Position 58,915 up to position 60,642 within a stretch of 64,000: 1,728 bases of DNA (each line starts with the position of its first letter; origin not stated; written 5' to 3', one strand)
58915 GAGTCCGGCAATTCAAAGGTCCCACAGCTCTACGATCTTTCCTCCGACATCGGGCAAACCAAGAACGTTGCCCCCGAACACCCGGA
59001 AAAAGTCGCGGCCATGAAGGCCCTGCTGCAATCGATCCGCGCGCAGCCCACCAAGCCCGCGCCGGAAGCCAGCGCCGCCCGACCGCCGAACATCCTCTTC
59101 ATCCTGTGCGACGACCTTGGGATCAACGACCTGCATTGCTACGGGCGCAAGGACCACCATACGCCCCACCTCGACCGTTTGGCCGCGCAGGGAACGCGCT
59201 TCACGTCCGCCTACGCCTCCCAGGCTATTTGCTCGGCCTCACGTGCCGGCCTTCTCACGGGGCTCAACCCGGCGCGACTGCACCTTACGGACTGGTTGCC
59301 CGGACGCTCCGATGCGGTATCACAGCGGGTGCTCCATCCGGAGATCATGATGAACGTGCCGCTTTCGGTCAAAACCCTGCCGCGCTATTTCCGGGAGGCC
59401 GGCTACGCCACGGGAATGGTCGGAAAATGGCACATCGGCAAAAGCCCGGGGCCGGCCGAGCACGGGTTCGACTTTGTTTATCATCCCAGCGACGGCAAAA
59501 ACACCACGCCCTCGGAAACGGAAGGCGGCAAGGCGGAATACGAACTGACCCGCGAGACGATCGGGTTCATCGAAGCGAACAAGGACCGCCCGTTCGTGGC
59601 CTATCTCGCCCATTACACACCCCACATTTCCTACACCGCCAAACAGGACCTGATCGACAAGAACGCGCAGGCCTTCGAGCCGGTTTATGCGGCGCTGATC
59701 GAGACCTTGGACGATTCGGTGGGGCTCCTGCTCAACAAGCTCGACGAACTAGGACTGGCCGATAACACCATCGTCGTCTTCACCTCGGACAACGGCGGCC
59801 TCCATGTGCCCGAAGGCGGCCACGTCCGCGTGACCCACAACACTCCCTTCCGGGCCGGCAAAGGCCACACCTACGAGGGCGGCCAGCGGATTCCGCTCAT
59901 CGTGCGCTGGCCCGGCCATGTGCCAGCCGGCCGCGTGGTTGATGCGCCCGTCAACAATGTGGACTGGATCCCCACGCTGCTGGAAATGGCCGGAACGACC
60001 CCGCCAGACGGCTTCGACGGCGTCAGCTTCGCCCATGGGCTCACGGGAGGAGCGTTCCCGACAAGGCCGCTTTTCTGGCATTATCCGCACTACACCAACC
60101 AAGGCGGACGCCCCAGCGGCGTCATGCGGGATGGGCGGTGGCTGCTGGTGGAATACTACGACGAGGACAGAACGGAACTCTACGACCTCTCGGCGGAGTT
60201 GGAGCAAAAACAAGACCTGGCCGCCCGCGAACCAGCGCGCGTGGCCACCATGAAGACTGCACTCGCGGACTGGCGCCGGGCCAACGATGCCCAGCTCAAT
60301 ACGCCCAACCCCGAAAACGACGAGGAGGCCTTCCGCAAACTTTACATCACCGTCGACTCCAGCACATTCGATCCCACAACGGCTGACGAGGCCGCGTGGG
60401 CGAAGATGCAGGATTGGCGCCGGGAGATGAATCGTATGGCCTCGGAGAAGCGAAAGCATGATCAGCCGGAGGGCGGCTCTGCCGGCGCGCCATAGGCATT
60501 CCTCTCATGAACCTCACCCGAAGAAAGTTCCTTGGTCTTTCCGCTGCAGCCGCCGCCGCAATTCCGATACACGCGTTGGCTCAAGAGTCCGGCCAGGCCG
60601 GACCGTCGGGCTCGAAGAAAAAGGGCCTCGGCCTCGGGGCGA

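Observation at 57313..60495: Tandem double sulfatase divergently paired with the double glycosidase; four sulfatase domains but no maturase in the window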

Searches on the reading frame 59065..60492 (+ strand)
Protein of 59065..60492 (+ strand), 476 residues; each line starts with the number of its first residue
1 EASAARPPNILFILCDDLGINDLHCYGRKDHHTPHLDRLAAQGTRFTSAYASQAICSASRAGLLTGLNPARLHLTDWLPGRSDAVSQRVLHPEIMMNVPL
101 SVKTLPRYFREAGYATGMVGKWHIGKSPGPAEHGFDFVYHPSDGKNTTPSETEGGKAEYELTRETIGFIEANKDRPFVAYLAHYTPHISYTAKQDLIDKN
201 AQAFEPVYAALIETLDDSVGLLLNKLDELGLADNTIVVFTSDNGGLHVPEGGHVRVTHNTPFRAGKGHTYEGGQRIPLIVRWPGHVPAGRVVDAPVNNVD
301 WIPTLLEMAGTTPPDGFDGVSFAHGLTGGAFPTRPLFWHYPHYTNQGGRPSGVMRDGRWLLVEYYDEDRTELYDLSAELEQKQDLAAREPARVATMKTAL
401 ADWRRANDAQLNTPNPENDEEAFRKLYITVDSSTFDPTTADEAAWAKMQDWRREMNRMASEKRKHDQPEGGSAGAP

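Call 10: search_solved_structures(query=window:59065-60492:+, max_evalue=1e-10, show_alignments=1)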
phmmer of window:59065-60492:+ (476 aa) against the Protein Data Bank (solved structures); distinct sequences matched with E-value up to 1e-10: 81 (the best 60 are shown).
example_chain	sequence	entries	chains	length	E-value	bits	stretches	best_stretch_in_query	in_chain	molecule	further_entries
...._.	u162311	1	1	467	3.9e-107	362.4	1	4-420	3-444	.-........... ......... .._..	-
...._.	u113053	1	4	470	8.5e-82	278.9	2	203-410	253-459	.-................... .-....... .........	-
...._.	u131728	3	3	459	3.5e-78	266.9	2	198-410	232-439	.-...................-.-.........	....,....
6prm_A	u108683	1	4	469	2.5e-61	211.3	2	161-405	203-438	exo-4S-kappa carrageenan S1 sulfatase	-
6psm_A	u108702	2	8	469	6.2e-60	206.7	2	161-405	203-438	exo-4S-kappa carrageenan S1 sulfatase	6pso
6uss_A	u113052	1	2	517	5.7e-57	197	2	162-405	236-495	Sulfatase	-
4fdi_A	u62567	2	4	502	7.5e-51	176.8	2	5-138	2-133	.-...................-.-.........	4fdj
7oza_AAA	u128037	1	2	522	1.9e-50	175.5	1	161-413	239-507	Putative secreted sulfatase ydeN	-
8eg3_A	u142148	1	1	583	3.9e-50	174.4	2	160-321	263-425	Steryl-sulfatase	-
1p49_A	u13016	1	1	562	1e-49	173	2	160-321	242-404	STERYL-SULFATASE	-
6bia_A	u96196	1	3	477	1.2e-49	172.8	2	160-407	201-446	Sulfatase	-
9hh3_A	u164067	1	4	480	2.5e-49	171.8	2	161-406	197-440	Sulfatase, family S1-19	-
9hh2_A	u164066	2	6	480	6.1e-48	167.2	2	161-406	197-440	Sulfatase, family S1-19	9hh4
7ana_AAA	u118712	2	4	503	6.3e-48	167.1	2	161-404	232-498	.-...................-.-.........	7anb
6b0j_A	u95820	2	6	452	1.1e-47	166.3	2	160-407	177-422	Iota-carrageenan sulfatase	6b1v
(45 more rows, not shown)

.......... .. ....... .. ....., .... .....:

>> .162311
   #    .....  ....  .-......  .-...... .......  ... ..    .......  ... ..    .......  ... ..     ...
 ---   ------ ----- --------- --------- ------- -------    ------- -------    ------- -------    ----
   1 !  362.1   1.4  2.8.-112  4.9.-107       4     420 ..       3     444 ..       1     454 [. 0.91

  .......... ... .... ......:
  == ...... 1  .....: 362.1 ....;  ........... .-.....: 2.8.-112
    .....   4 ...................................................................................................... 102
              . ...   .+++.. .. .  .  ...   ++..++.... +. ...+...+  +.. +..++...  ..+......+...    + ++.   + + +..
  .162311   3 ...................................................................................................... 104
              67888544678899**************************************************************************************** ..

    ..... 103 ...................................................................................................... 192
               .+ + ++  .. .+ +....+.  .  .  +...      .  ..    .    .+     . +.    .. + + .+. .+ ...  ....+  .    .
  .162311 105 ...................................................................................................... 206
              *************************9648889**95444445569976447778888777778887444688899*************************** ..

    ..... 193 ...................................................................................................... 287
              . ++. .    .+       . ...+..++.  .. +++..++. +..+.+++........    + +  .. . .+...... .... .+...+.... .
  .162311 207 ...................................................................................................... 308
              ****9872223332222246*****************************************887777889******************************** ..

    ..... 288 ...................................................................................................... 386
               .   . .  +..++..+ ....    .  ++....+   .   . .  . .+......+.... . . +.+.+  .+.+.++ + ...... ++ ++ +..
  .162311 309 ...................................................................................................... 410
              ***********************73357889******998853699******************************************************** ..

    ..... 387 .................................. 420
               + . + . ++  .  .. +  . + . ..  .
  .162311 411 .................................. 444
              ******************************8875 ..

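Call 30: search_solved_structures(query=window:59065-60492:+, max_evalue=1e-60, show_alignments=3)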
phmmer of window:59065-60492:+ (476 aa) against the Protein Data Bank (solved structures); distinct sequences matched with E-value up to 1e-60: 4.
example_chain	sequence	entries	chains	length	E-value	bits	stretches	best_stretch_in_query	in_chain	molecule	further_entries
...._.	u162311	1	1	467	3.9e-107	362.4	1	4-420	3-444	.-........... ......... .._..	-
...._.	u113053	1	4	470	8.5e-82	278.9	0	203-410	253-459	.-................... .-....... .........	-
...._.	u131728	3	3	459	3.5e-78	266.9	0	198-410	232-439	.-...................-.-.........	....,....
6prm_A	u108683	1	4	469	2.5e-61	211.3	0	161-405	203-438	exo-4S-kappa carrageenan S1 sulfatase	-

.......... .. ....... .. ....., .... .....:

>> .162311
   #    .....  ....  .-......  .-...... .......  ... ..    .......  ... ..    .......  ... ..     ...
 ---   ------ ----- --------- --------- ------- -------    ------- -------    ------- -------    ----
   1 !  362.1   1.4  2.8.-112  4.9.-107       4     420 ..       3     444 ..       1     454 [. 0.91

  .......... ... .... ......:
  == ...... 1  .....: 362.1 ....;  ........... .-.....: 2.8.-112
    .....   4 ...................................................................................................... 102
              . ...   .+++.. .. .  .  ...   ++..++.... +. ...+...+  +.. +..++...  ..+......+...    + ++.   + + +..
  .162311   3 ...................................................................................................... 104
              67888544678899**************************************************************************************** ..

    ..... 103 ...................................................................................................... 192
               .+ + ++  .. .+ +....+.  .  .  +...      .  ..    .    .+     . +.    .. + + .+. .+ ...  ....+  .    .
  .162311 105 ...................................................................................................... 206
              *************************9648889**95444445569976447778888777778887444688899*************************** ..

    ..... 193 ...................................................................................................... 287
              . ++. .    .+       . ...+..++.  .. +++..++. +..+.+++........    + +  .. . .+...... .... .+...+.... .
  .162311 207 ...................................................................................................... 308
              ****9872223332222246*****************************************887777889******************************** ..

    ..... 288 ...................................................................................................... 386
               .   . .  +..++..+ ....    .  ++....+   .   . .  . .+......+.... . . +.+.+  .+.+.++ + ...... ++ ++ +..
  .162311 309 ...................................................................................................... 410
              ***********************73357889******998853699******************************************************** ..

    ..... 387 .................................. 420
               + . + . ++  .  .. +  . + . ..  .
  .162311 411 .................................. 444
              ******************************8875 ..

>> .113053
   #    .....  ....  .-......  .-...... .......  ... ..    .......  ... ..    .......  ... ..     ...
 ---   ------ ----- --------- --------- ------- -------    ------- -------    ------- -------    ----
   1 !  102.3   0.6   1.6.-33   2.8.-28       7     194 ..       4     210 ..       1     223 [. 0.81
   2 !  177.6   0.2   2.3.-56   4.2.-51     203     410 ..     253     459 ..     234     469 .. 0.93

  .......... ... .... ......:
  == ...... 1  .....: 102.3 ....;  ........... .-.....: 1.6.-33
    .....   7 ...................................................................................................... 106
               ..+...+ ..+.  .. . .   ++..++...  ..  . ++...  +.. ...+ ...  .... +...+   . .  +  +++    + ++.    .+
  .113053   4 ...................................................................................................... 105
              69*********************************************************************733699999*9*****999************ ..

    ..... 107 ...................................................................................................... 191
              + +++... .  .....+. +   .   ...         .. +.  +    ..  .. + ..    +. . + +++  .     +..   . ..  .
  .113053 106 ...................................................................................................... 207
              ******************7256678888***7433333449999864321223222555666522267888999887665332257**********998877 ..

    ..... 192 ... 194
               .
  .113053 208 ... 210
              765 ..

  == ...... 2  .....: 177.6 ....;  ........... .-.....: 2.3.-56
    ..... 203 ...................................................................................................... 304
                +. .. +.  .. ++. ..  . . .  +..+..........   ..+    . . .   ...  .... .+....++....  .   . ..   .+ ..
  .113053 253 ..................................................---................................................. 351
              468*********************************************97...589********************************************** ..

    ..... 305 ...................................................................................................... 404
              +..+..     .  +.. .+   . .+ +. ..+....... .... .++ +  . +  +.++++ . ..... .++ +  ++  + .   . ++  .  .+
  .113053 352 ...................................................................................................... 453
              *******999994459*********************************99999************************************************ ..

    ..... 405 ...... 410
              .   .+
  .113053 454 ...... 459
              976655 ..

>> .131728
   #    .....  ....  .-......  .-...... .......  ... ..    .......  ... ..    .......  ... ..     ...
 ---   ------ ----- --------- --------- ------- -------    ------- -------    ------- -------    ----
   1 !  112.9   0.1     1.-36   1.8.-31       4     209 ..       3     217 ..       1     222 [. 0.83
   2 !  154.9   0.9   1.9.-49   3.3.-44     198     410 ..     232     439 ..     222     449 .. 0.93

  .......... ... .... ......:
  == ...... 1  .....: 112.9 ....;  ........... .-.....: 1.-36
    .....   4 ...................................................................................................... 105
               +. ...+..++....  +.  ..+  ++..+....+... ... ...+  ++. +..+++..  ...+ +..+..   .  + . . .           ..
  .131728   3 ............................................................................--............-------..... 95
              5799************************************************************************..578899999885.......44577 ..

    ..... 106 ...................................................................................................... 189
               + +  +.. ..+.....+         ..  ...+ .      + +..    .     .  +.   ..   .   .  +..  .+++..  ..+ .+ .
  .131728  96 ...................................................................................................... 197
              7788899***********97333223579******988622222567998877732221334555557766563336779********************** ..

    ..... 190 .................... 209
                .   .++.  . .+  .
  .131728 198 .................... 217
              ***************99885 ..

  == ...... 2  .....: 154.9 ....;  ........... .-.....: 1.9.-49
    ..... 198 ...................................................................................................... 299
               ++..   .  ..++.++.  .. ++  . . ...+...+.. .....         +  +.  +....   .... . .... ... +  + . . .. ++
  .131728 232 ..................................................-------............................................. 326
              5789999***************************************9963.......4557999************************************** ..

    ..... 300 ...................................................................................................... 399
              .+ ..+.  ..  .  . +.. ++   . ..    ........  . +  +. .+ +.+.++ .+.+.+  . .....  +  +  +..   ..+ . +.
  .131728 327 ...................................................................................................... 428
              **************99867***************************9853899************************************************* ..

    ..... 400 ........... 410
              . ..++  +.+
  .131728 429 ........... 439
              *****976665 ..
